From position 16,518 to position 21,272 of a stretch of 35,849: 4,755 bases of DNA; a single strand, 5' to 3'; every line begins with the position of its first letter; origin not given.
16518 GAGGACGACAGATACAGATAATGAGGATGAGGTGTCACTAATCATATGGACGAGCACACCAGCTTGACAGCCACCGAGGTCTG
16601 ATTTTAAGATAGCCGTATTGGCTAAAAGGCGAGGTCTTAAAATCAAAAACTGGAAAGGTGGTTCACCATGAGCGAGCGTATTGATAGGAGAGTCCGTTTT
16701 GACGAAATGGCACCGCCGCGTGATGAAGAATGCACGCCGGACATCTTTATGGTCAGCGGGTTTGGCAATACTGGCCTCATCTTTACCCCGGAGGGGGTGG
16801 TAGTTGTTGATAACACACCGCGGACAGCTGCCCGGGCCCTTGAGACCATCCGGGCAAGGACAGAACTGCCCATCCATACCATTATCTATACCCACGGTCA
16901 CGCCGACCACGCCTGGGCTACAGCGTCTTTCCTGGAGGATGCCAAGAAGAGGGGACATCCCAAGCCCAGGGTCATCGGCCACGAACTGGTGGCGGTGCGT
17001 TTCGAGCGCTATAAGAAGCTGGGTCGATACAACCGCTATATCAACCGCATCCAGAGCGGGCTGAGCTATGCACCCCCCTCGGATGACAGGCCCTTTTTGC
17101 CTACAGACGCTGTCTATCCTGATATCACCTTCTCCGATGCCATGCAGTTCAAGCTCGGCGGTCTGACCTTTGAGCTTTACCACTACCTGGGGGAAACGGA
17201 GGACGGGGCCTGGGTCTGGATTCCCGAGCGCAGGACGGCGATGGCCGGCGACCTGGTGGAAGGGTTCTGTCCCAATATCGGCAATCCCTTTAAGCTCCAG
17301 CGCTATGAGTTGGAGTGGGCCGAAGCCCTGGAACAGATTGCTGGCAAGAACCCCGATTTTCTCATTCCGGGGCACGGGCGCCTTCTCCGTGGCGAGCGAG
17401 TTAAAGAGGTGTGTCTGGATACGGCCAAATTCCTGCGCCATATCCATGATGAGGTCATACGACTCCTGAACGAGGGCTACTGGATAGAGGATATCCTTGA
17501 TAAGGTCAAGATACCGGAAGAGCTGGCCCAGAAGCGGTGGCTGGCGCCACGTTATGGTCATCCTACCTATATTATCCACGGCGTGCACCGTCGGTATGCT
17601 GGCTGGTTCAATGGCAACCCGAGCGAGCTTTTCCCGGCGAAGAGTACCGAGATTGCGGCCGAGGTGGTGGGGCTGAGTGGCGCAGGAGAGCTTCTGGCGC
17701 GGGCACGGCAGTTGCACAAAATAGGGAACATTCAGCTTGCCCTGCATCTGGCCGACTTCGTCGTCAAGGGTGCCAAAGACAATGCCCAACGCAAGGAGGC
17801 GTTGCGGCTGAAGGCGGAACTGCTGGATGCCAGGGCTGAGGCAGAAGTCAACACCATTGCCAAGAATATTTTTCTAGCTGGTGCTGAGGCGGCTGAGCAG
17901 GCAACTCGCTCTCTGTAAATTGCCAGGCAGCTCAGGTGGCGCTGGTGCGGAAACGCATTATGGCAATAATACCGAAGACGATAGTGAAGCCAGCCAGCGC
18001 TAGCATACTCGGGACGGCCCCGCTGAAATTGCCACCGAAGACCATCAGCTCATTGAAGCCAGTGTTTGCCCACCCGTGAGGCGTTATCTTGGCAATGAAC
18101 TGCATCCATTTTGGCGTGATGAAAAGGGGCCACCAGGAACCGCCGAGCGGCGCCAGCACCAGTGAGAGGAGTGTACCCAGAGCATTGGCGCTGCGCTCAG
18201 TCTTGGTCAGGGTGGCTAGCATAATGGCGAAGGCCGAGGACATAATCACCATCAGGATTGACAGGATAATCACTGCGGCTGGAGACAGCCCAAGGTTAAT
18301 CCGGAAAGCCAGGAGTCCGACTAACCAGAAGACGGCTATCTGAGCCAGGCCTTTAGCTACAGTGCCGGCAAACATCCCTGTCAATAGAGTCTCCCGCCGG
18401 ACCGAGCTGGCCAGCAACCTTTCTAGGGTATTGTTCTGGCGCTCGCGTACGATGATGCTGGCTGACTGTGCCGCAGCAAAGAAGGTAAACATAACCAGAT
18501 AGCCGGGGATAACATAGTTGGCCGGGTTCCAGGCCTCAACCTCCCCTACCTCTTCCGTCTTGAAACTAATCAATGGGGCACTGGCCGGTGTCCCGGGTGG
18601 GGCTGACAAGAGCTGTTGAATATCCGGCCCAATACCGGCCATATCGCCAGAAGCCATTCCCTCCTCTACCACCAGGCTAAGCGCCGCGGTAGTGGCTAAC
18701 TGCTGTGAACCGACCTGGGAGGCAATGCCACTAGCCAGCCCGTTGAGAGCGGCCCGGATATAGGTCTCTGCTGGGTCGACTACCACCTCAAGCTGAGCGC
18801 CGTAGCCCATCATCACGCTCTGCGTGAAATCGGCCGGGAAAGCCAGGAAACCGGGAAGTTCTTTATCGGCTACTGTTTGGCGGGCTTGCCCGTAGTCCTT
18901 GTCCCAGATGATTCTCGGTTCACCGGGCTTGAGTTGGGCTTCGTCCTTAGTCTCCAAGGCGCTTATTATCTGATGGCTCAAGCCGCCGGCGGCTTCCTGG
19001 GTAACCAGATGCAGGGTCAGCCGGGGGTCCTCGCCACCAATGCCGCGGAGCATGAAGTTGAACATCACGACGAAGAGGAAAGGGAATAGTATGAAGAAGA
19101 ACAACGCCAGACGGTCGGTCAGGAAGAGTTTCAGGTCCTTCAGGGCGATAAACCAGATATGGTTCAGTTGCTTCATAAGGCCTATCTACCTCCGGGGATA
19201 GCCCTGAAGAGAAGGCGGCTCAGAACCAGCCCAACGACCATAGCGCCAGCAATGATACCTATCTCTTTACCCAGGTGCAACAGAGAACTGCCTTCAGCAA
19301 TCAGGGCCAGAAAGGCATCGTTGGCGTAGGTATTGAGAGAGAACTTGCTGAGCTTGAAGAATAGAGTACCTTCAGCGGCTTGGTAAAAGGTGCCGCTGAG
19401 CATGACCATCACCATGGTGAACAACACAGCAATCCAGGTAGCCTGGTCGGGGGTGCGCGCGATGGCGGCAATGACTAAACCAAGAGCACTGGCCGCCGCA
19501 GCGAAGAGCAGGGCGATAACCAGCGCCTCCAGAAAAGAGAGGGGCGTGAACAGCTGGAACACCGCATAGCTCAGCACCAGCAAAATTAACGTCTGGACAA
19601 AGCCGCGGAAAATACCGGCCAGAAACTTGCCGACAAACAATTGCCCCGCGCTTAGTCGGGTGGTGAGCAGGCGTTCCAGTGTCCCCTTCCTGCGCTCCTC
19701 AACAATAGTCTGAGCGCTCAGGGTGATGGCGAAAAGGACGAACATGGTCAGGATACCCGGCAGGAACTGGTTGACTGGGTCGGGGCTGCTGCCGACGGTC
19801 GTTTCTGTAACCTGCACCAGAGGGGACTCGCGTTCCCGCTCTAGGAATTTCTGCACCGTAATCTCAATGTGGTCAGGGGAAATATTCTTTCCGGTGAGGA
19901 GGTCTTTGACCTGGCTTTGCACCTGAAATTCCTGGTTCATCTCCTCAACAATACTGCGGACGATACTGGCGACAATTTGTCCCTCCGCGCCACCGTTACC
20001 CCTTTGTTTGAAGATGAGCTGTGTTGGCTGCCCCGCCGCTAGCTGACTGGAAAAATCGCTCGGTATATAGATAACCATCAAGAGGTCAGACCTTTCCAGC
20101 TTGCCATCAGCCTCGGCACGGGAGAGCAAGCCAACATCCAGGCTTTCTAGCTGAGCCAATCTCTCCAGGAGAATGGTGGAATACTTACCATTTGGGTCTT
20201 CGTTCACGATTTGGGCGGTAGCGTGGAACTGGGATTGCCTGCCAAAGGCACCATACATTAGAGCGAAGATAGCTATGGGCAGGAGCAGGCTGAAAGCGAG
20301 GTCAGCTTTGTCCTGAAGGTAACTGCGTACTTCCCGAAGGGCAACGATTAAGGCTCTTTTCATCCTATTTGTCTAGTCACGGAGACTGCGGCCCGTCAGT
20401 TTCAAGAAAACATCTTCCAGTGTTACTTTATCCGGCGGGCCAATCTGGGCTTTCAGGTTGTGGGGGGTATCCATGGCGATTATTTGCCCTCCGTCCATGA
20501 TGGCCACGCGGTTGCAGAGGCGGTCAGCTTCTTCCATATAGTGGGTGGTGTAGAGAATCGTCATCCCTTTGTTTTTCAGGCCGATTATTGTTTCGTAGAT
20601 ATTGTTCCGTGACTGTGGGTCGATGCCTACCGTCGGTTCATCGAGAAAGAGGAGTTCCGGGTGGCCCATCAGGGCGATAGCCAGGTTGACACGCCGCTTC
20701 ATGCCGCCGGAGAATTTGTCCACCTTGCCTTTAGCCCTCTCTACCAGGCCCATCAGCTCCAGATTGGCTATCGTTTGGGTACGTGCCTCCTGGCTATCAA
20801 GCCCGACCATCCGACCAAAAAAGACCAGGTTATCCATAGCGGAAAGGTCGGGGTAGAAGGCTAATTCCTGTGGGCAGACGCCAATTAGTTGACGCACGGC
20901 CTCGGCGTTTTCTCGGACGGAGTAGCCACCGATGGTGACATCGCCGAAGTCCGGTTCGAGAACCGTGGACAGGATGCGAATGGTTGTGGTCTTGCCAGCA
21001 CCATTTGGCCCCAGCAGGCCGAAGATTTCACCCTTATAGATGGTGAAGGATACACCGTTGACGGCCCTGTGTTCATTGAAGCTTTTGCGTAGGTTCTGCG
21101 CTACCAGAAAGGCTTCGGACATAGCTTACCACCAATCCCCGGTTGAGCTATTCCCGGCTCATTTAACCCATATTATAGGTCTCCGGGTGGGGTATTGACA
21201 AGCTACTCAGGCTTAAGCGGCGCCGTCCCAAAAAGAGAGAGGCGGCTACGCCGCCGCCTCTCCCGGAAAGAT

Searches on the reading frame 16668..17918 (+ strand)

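Call 7: search_protein_families(library=pfam, proteins=[window:16668-17918:+], max_evalue=0.0001)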
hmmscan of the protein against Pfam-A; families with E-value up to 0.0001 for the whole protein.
window:16668-17918:+ (416 aa): 2 families
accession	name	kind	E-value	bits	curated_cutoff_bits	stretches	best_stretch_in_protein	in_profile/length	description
PF14863.12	Alkyl_sulf_dimr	-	6.1e-28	98.4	26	1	274-410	3-137/139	Alkyl sulfatase dimerisation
PF00753.33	Lactamase_B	-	2.2e-17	64.1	22.7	1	31-236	4-196/196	Metallo-beta-lactamase superfamily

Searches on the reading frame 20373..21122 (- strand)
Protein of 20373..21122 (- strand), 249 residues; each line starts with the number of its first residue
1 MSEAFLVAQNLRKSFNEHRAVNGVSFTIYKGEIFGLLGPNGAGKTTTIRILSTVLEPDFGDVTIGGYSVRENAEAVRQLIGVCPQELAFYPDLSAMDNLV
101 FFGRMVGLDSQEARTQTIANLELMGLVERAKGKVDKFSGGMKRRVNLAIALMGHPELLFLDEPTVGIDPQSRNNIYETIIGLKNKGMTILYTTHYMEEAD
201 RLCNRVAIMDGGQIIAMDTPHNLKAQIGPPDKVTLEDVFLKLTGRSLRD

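Call 7: search_protein_families(library=pfam, proteins=[window:20373-21122:-], max_evalue=0.0001)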
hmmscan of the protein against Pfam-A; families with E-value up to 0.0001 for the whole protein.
window:20373-21122:- (249 aa): 2 families
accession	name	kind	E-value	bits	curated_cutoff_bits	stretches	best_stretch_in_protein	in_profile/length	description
PF00005.33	ABC_tran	-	1.7e-32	113.3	25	1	21-164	1-136/137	ABC transporter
PF13304.12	AAA_21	-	6.3e-12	46.6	27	1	136-194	237-298/304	AAA domain, putative AbiEii toxin, Type IV TA system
